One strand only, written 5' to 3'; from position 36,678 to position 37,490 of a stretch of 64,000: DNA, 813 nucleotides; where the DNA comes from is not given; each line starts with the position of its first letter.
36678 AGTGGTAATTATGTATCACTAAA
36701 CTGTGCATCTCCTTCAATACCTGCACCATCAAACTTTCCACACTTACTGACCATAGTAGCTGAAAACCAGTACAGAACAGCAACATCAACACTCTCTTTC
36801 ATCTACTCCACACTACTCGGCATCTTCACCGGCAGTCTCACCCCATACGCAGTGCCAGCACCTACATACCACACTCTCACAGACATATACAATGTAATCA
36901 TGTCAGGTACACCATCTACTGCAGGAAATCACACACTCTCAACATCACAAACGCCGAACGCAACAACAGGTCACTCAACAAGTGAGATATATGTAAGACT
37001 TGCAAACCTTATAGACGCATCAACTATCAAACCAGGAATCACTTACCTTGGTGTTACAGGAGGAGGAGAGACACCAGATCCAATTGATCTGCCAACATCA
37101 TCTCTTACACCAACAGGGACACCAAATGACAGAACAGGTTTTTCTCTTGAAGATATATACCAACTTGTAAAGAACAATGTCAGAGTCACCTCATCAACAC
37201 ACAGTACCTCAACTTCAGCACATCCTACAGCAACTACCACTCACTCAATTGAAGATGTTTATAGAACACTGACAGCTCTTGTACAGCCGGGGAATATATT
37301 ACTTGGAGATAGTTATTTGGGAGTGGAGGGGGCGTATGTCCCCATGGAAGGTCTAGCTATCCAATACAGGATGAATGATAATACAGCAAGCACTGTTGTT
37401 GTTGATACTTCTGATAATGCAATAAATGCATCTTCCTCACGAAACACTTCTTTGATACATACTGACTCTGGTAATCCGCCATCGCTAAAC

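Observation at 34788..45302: Two paralogous giant LamG-domain surface proteins sharing an approximately 860-bp high-identity module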

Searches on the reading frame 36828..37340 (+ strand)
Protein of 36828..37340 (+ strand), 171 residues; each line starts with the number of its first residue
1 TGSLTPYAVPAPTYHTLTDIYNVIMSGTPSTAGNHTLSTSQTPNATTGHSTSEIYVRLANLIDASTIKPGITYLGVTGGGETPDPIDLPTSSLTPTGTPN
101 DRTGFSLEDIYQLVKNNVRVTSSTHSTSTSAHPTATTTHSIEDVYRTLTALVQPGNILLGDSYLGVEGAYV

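Call 30: predict_structure(alignment_id=A2)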
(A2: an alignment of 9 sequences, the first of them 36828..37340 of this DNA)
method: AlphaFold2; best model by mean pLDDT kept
length: 171 residues; sequences in the alignment: 9
mean_pLDDT: 72.8   pTM: 0.69
mean pLDDT of the five models: 72.8, 69.1, 69.1, 65.6, 63.1
residues with pLDDT >= 90: 24; 70-90: 87; 50-70: 29; < 50: 31
segments of 3 or more residues with pLDDT < 50: 1-10, 36-46, 128-136
pLDDT, mean of each block of 10 residues (from residue 1): 46 71 80 49 53 87 90 90 84 54 75 87 59 52 82 88 87 79
secondary structure, 60 per line:
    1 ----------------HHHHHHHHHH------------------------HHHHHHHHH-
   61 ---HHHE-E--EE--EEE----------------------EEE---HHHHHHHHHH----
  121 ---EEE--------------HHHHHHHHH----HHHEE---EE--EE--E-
elements in order: H17-26 H51-59 E76-78 E101-103 H107-116 E124-126 H141-149

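Call 32: search_protein_representatives(alignment_id=A2)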
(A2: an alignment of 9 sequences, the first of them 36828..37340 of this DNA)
Query: 9 sequences, 170 profile positions. Proteins with E-value up to 0.001 (for the whole library): 498; up to 1e-10: 185; up to 1e-30: 78. The best 150 are listed.
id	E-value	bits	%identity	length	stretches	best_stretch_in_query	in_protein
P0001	4.4e-69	247.9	-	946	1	1-170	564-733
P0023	3.7e-65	235.2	-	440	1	1-169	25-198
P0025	6.8e-65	234.3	-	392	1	2-169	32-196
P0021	1.5e-64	233.2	-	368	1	1-170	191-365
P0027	1.4e-63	230.0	-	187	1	3-169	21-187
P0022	4.3e-63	228.4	-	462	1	1-168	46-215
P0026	3.5e-61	222.2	-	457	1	2-169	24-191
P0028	2.6e-60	219.4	-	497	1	1-169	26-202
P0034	1.2e-57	210.7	-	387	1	1-169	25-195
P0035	6.3e-57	208.4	-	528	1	1-169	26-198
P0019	6.5e-57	208.3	-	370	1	26-169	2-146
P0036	6.8e-56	205.0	-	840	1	3-169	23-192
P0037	7.9e-56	204.8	-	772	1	1-169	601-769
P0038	5.2e-55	202.1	-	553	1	1-168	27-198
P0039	1.0e-54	201.2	-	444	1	4-169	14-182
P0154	3.0e-13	66.2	-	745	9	29-112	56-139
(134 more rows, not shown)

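Call 37: search_protein_families(library=pfam, alignment_id=A4, max_evalue=0.001)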
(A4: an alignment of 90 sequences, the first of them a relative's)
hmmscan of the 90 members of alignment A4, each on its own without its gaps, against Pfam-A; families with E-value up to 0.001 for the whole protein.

A. member 1, P0034 (387 aa): 0 families

B. families by the number of members that match (of 90 scanned): 34 families (the first 25 are shown)
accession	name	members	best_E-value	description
PF13385.13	Laminin_G_3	23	1.6e-54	Concanavalin A-like lectin/glucanases superfamily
PF07603.17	Lcl_C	21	2.2e-33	Lcl C-terminal domain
PF07581.17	Glug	17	1.3e-28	The GLUG motif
PF09479.16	Flg_new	9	3e-26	Listeria-Bacteroides repeat domain (List_Bact_rpt)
PF18998.6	Flg_new_2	6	2.5e-09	Divergent InlB B-repeat domain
PF02973.23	Sialidase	6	2.2e-07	Sialidase, N-terminal domain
PF00354.24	Pentaxin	6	2.3e-07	Pentaxin family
PF00041.27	fn3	5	1.3e-34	Fibronectin type III domain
PF21722.4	Gly_rich_2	5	7.4e-24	Glycine-rich domain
PF16656.11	Pur_ac_phosph_N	3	1.2e-10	Purple acid Phosphatase, N-terminal domain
PF25059.1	FN3_DSCAM-DSCAML_C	2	3.6e-13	DSCAM/DSCAML C-terminal Fn3-like domain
PF07523.18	Big_3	2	5.9e-09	Bacterial Ig-like domain (group 3)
PF07953.20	Toxin_R_bind_N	2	2.4e-06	Clostridium neurotoxin, N-terminal receptor binding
PF02210.31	Laminin_G_2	2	1.1e-05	Laminin G domain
PF01436.27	NHL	1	3.1e-67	NHL repeat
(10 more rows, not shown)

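Call 47: search_solved_structures(query=A2, max_evalue=10)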
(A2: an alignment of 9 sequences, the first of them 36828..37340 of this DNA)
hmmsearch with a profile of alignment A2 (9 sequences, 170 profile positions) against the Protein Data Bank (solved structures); distinct sequences matched with E-value up to 10: 6.
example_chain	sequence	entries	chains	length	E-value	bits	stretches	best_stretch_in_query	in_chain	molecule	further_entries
4hde_A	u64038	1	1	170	0.36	13.9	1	56-118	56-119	SCO1/SenC family lipoprotein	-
6elu_A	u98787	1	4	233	0.54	13.3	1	16-64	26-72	Serum resistance associated; VSG protein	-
1xdx_A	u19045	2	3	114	1.2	12.2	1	100-155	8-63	Tctex1 Light Chain protein | Dynein light chain Tctex1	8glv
5njt_n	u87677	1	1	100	1.5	11.8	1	56-110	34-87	50S ribosomal protein L24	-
6htq_U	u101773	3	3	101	1.6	11.8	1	56-110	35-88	50S ribosomal protein L24 | Large ribosomal subunit protein uL24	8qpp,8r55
3j3v_U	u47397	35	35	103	1.6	11.7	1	56-110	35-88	50S ribosomal protein L24 | 50S ribosomal protein uL24 | Large ribosomal subunit protein uL24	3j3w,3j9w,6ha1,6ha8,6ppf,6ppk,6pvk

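Call 59: search_protein_families(library=phrogs, proteins=[P0154], max_evalue=0.01)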
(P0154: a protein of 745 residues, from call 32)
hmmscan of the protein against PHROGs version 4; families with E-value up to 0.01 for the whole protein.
P0154 (745 aa): 2 families
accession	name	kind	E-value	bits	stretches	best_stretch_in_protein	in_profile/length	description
phrog_38337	-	unknown function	1.6e-14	54.5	1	34-114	406-485/622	-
phrog_28171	-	unknown function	5.1e-09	36.3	1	449-519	331-404/476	-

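Call 74: fold_search(model_id=the predicted structure, library=viral)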
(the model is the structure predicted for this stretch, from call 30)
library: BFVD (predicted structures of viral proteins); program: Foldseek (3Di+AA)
matches with E <= 10: 4; with E <= 0.001: 0
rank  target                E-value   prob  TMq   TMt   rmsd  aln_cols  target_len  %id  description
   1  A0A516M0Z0            4.5e+00  0.01  0.15  0.07  14.3        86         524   29  (no name in the UniProt tables at hand)
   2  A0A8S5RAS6            6.9e+00  0.02  0.13  0.05  12.4        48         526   25  Receptor Binding Protein [Siphoviridae sp. ctkfT29]
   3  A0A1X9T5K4            7.5e+00  0.00  0.12  0.11  14.2        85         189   13  Lyase-like protein [Ranid herpesvirus 3]
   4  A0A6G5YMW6            8.0e+00  0.00  0.10  0.10  14.9        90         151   14  (no name in the UniProt tables at hand)

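Call 86: find_encoding_contigs(protein=P0037, flank=6000, max_places=2)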
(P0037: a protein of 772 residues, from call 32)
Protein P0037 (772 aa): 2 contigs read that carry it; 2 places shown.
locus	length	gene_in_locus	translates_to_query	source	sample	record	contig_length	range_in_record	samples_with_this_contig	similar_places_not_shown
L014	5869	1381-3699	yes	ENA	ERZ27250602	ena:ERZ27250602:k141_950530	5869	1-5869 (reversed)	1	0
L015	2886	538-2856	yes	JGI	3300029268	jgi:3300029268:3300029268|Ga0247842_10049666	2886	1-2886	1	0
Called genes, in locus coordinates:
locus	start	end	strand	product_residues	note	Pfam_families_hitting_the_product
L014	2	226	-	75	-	?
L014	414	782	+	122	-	-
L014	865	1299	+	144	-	PF02367:TsaE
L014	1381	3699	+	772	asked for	-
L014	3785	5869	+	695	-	?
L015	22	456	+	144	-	PF02367:TsaE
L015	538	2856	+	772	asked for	-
